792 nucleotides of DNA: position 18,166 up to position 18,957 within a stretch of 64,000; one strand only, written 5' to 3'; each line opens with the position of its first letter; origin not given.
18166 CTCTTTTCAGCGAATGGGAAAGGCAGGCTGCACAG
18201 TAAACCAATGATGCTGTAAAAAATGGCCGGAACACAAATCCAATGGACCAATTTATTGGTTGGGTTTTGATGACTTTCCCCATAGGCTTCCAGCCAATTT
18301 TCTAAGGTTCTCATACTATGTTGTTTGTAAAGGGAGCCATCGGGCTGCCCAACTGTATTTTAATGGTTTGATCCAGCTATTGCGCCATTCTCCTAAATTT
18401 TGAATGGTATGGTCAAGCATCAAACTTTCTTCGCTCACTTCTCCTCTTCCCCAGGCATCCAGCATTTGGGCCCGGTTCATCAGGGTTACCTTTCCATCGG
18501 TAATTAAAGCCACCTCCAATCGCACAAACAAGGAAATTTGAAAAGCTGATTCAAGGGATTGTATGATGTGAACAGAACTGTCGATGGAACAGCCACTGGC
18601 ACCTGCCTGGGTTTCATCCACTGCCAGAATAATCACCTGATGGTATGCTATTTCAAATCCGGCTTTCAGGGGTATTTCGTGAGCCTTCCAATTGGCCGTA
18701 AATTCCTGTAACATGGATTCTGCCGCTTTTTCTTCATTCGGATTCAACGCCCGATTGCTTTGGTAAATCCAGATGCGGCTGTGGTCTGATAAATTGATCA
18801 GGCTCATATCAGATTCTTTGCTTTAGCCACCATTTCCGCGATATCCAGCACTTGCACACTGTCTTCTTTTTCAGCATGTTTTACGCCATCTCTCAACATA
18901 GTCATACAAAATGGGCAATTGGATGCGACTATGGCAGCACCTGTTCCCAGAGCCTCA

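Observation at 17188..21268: Tightly coupled six-gene operon: HdrED/DsrMK-like membrane redox module with DUF962 (Mpo1-like), an unknown 163-aa protein and TsaB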

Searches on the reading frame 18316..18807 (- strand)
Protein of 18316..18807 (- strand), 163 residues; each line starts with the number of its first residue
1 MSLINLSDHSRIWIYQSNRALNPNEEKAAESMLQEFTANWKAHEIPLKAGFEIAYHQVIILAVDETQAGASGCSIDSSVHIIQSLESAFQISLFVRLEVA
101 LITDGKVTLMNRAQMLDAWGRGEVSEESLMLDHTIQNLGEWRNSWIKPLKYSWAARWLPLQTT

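Call 3: search_protein_families(library=pfam, proteins=[window:18316-18807:-], max_evalue=0.01)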
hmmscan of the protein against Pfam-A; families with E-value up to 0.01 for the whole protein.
window:18316-18807:- (163 aa): 0 families

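Call 4: search_protein_families(library=ncbifam, proteins=[window:18316-18807:-], max_evalue=0.01)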
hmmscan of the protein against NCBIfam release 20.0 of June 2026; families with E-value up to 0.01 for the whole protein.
window:18316-18807:- (163 aa): 0 families

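Call 7: search_solved_structures(query=window:18316-18807:-, max_evalue=1)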
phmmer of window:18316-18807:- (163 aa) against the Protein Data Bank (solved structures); distinct sequences matched with E-value up to 1: 0.

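Call 23: find_homologous_proteins(query=window:18316-18807:-)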
Query window:18316-18807:- (163 aa): 1025 proteins with E <= 0.001 among 1055 candidates; the best 120 are listed.
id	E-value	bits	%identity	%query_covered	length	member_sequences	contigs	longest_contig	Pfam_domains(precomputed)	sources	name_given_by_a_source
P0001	1.0e-102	358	100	100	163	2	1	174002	-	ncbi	-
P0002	7.2e-92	323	89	100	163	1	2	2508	-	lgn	-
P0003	5.9e-48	180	53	99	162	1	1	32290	-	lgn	-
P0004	2.9e-46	175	50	100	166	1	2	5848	-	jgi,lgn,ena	jgi:hypothetical protein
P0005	3.2e-46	175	52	98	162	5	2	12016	-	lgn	-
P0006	8.1e-42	161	48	98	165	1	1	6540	-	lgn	-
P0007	7.3e-37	144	45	98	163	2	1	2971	-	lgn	-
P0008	1.1e-36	144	43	98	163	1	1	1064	-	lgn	-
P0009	4.5e-36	142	40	95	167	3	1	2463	-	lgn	-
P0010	1.0e-35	141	44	96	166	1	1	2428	-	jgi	jgi:hypothetical protein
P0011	8.8e-35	138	43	92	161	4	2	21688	-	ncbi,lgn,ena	-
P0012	7.8e-34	135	43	98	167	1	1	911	-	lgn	-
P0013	1.2e-33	134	44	94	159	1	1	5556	-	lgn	-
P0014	1.7e-33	134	43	95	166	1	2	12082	-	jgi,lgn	jgi:hypothetical protein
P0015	2.2e-33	133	42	96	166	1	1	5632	-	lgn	-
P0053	8.0e-31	125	41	98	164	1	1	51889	-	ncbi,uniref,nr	ncbi:hypothetical protein [Flammeovirga sp. SJP92]|uniref:hypothetical protein n=1 Tax=Flammeovirga 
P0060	1.4e-30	124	39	93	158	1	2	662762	-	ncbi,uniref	ncbi:ABC transporter ATPase [Pedobacter alpinus]|uniref:ABC transporter ATPase n=1 Tax=Pedobacter al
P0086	1.3e-29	121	40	93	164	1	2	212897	-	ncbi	ncbi:MAG: hypothetical protein R2879_04125 [Saprospiraceae bacterium]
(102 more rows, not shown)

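Call 29: find_encoding_contigs(protein=P0001, flank=6000, max_places=3)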
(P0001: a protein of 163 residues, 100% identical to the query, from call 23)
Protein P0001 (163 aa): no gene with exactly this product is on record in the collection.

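Call 30: find_encoding_contigs(protein=P0003, flank=6000, max_places=3)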
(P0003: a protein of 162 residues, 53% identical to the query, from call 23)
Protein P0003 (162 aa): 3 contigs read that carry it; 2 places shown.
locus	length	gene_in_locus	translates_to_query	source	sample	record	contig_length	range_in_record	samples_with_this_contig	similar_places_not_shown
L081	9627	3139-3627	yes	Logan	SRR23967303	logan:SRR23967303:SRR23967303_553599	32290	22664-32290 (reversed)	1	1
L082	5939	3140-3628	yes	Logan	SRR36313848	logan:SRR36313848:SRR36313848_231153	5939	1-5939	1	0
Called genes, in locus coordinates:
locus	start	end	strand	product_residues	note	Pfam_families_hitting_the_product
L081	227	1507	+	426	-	PF00037:Fer4 (faint), PF12797:Fer4_2 (faint), PF12838:Fer4_7 (faint), PF13237:Fer4_10, PF13183:Fer4_8, PF13187:Fer4_9, PF13484:Fer4_16 (weak), PF13534:Fer4_17 (weak), +1 more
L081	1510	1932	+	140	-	PF03767:Acid_phosphat_B (faint), PF24694:LNS2_PITM1-3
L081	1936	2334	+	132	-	-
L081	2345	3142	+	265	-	PF02754:CCG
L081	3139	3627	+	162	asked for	-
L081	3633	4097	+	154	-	PF06127:Mpo1-like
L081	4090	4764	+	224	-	PF00814:TsaD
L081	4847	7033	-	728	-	-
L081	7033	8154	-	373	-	-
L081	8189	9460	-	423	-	-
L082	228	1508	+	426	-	PF00037:Fer4 (faint), PF12797:Fer4_2 (faint), PF12838:Fer4_7 (faint), PF13237:Fer4_10, PF13183:Fer4_8, PF13187:Fer4_9, PF13484:Fer4_16 (weak), PF13534:Fer4_17 (weak), +1 more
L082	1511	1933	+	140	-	PF03767:Acid_phosphat_B (faint), PF24694:LNS2_PITM1-3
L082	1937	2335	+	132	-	-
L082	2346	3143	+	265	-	PF02754:CCG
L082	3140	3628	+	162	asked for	-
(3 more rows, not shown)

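Call 31: find_encoding_contigs(protein=P0004, flank=6000, max_places=3)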
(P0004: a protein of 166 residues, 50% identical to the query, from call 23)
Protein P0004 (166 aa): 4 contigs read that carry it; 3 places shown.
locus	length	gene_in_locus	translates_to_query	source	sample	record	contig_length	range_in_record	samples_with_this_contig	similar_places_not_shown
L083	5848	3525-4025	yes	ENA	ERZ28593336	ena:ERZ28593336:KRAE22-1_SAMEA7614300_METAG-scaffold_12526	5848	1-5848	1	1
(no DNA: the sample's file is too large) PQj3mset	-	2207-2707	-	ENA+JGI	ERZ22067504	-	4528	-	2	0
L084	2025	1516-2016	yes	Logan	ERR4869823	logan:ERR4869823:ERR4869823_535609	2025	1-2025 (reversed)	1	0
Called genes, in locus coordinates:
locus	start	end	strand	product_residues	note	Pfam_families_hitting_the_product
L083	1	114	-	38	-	?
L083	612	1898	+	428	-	PF12838:Fer4_7 (faint), PF13534:Fer4_17 (faint), PF00037:Fer4 (faint), PF12797:Fer4_2 (faint), PF13183:Fer4_8, PF13237:Fer4_10, PF13187:Fer4_9, PF13484:Fer4_16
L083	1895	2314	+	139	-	PF03767:Acid_phosphat_B (faint), PF24694:LNS2_PITM1-3 (weak)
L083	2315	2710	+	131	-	-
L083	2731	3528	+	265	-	PF02754:CCG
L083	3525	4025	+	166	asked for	-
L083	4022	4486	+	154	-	PF06127:Mpo1-like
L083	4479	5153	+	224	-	PF00814:TsaD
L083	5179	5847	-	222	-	?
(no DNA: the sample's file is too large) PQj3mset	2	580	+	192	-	?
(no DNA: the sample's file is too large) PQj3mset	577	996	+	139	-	PF03767:Acid_phosphat_B (faint), PF24694:LNS2_PITM1-3 (weak)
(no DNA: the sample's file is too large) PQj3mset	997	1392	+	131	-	-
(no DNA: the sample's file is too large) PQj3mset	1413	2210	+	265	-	PF02754:CCG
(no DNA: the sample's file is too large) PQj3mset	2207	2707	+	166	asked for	-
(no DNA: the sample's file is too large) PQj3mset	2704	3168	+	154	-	PF06127:Mpo1-like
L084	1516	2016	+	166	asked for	-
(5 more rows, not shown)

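Call 39: predict_structure(alignment_id=A1)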
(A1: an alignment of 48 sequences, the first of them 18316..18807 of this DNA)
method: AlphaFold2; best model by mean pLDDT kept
length: 163 residues; sequences in the alignment: 48
mean_pLDDT: 94.3   pTM: 0.88
mean pLDDT of the five models: 94.3, 93.6, 93.0, 93.0, 92.8
residues with pLDDT >= 90: 142; 70-90: 17; 50-70: 4; < 50: 0
segments of 3 or more residues with pLDDT < 50: none
pLDDT, mean of each block of 10 residues (from residue 1): 94 97 98 97 92 98 84 84 98 95 97 97 97 96 97 94 70
secondary structure, 60 per line:
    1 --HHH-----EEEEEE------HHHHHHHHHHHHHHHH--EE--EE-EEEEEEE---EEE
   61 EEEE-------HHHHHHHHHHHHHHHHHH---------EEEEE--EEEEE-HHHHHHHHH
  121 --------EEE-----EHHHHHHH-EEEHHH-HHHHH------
elements in order: E11-16 H23-38 E48-54 E58-64 H72-89 E99-103 E106-110 H112-120 E129-131 H138-144 E146-148 H153-157

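Call 41: search_protein_families(library=pfam, proteins=[window:18316-18807:-, L081:1510-1932:+, L081:1936-2334:+], max_evalue=10)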
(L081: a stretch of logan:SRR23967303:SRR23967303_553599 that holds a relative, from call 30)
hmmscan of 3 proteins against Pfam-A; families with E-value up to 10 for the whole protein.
window:18316-18807:- (163 aa): 0 families

L081:1510-1932:+ (140 aa): 9 families
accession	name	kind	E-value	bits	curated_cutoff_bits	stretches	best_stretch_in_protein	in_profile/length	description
PF24694.1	LNS2_PITM1-3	-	2.8e-08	34.2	27.7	1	26-99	2-71/124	PITM 1-3, LNS2 domain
PF03767.20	Acid_phosphat_B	-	4.7e-06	26.7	27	1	50-100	121-172/230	HAD superfamily, subfamily IIIB (Acid phosphatase)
PF25109.1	HAD_PNKP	-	0.00057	20.5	27.6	1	24-99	3-88/143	Polynucleotide kinase PNKP phosphatase domain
PF00059.27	Lectin_C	-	0.027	15.6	22.6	1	51-120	5-69/107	Lectin C-type domain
PF17452.7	YnfE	-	0.041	14.6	25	1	113-139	16-42/78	Uncharacterized YnfE-like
PF00702.32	Hydrolase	-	0.046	14.5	26.4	1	22-135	1-93/191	haloacid dehalogenase-like hydrolase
PF12710.13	HAD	-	0.057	14.3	27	1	49-105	85-136/189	haloacid dehalogenase-like hydrolase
PF18767.7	AID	-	0.097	13.2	27.3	1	63-88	3-28/90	Activation induced deaminase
PF11019.14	DUF2608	-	0.11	12.4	22.6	1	56-100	89-133/244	Protein of unknown function (DUF2608)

L081:1936-2334:+ (132 aa): 1 family
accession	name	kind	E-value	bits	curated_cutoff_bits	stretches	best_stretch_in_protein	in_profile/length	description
PF25259.1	DUF7860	-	9.4e-05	23.1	27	2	85-125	25-65/75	Family of unknown function (DUF7860)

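Call 63: search_protein_representatives(alignment_id=A1)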
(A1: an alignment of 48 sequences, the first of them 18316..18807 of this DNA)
Query: 48 sequences, 163 profile positions. Proteins with E-value up to 0.001 (for the whole library): 3189; up to 1e-10: 2536; up to 1e-30: 1257. The best 150 are listed.
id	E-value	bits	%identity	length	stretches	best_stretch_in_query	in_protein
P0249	1.4e-60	220.0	-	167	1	3-161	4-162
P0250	2.9e-60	219.0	-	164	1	2-160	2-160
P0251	9.2e-60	217.4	-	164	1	3-161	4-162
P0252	8.4e-59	214.3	-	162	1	3-159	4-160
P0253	8.4e-59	214.3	-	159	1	1-159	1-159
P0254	1.0e-58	214.0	-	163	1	5-162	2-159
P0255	1.3e-58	213.7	-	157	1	5-159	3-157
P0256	1.8e-58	213.2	-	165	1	4-159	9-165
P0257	5.6e-58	211.6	-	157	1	6-160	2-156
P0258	9.9e-58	210.8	-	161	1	3-159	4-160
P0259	2.2e-57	209.6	-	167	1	4-162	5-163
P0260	9.4e-57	207.6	-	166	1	3-159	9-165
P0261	1.6e-56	206.9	-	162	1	2-159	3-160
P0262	1.6e-56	206.9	-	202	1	3-159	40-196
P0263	3.2e-56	205.9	-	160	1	2-159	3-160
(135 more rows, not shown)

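Call 77: fold_search(model_id=the predicted structure, library=pdb)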
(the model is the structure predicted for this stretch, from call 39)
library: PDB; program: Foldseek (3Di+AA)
matches with E <= 10: 1047; with E <= 0.001: 0
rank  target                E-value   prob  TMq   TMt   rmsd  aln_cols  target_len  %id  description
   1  8oz0_D                2.3e-02  0.89  0.30  0.20   8.5       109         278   10  Structure of a human 48S translation initiation complex with eIF4F and eIF4A (released 2024-02-07)
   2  7uw5_A                3.3e-02  0.80  0.28  0.09   6.9        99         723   17  EcMscK G924S mutant in a closed conformation (released 2022-11-23)
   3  9hve_K                4.7e-02  0.80  0.30  0.20   8.4       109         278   13  Native human eIF2-eIF2B complex (released 2025-11-19)
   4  4zos_C                5.0e-02  0.66  0.29  0.40   8.5       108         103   11  2.20 Angstrom resolution crystal structure of protein YE0340 of unidentified function from Yersinia enterocolitica sub (released 2015-06-17)
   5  6wxp_D                6.7e-02  0.99  0.36  0.36   2.9        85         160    6  De novo TIM barrel-ferredoxin fold fusion homodimer with 4-glutamate centre TFD-EE (released 2020-11-25)
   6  9hvf_B                7.6e-02  0.72  0.32  0.38  10.0       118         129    9  Native human PPP1R15B-P-eIF2-eIF2B complex (released 2025-11-19)
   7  4zos_A                7.6e-02  0.51  0.29  0.38   8.9       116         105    9  2.20 Angstrom resolution crystal structure of protein YE0340 of unidentified function from Yersinia enterocolitica sub (released 2015-06-17)
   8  7z3c_MODEL_1_A        8.5e-02  0.97  0.27  0.46   4.8        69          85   26  Solution structure of GltJ GYF domain from Myxococcus xanthus (released 2023-02-22)
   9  8c3a_BP               8.5e-02  0.63  0.30  0.42   7.7       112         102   12  Crystal structure of ailanthone bound to the Candida albicans 80S ribosome (released 2024-01-10)
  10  9jwb_a                9.0e-02  0.82  0.31  0.50   5.5       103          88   12  Cyanophage A4 capsid asymmetric unit (released 2025-04-09)
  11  4zos_D                9.6e-02  0.51  0.28  0.39   7.0       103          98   14  2.20 Angstrom resolution crystal structure of protein YE0340 of unidentified function from Yersinia enterocolitica sub (released 2015-06-17)
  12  5xan_A                1.1e-01  0.38  0.32  0.08  16.5       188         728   11  Crystal structure of SecDF in I form (P212121 space group) (released 2017-05-17)
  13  7bfe_B                1.1e-01  0.80  0.31  0.51   7.4       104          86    9  Circular permutant of ribosomal protein S6, P54-55 truncated, L21A mutant. (released 2022-07-13)
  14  2vih_B                1.2e-01  0.77  0.30  0.36   6.5        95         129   14  CRYSTAL STRUCTURE OF THE IS608 TRANSPOSASE IN COMPLEX WITH Left END 26-MER DNA (released 2008-02-19)
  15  8ecx_B                1.2e-01  0.57  0.28  0.39   5.3        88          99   11  PA0709 with glyoxal and BME modifications (released 2023-09-27)
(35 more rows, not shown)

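Call 80: find_encoding_contigs(protein=P0060, flank=5000, max_places=1)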
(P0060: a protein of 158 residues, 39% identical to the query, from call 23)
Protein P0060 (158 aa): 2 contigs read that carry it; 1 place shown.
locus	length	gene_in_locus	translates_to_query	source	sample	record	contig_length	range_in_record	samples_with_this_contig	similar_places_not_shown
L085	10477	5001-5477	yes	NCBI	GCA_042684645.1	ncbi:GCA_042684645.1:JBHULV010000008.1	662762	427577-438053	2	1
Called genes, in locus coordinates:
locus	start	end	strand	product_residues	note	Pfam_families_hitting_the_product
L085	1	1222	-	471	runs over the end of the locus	PF01235:Na_Ala_symp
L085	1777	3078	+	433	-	PF12797:Fer4_2 (faint), PF12800:Fer4_4 (faint), PF13183:Fer4_8, PF13237:Fer4_10, PF13187:Fer4_9, PF13484:Fer4_16 (weak), PF13534:Fer4_17 (weak)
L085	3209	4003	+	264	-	PF02754:CCG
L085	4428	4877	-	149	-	-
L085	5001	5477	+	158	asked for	-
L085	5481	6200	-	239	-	PF00912:Transgly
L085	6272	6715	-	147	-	PF01281:Ribosomal_L9_N, PF03948:Ribosomal_L9_C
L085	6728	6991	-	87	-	PF01084:Ribosomal_S18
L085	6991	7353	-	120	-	PF01250:Ribosomal_S6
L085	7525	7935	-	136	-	PF06491:Disulph_isomer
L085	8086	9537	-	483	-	PF01435:Peptidase_M48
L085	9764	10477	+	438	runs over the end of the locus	PF05221:AdoHcyase, PF00670:AdoHcyase_NAD, PF02826:2-Hacid_dh_C, PF07991:KARI_N (weak), PF13241:NAD_binding_7 (weak)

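Call 81: find_encoding_contigs(protein=P0086, flank=5000, max_places=1)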
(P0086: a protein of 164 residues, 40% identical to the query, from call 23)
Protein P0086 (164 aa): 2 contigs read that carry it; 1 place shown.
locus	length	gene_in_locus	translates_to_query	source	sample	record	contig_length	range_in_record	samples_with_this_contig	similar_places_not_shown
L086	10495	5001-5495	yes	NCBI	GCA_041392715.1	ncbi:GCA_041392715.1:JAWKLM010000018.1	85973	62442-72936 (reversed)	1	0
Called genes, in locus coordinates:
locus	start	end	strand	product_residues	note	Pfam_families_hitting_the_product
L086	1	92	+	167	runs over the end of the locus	PF13231:PMT_2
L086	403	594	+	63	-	-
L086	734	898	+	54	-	-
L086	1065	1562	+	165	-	-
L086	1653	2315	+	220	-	PF00082:Peptidase_S8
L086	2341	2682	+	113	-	PF00082:Peptidase_S8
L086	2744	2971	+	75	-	-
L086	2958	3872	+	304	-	-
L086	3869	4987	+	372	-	-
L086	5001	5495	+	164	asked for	-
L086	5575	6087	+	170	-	PF07070:Spo0M (weak)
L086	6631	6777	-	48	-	-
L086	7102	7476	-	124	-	-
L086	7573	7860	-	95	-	-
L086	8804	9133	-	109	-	PF08889:WbqC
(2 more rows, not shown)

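Call 82: find_encoding_contigs(protein=P0053, flank=5000, max_places=1)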
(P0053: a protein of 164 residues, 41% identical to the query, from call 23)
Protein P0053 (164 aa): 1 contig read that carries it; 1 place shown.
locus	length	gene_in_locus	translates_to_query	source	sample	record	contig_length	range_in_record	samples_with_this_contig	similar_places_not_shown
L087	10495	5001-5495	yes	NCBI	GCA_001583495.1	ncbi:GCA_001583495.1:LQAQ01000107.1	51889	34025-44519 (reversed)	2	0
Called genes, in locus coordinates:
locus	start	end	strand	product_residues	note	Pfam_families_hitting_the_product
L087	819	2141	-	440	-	PF17116:T9SS_plug_1st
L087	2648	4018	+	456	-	PF13183:Fer4_8 (faint), PF12797:Fer4_2 (faint), PF00037:Fer4 (faint), PF12800:Fer4_4 (faint), PF13187:Fer4_9, PF13237:Fer4_10 (faint), PF13534:Fer4_17 (weak)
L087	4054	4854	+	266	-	PF02754:CCG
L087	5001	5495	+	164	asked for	-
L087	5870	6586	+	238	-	PF03575:Peptidase_S51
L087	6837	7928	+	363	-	PF00226:DnaJ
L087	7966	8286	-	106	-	-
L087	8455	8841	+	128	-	-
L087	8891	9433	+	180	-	-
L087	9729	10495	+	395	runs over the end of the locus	PF00589:Phage_integrase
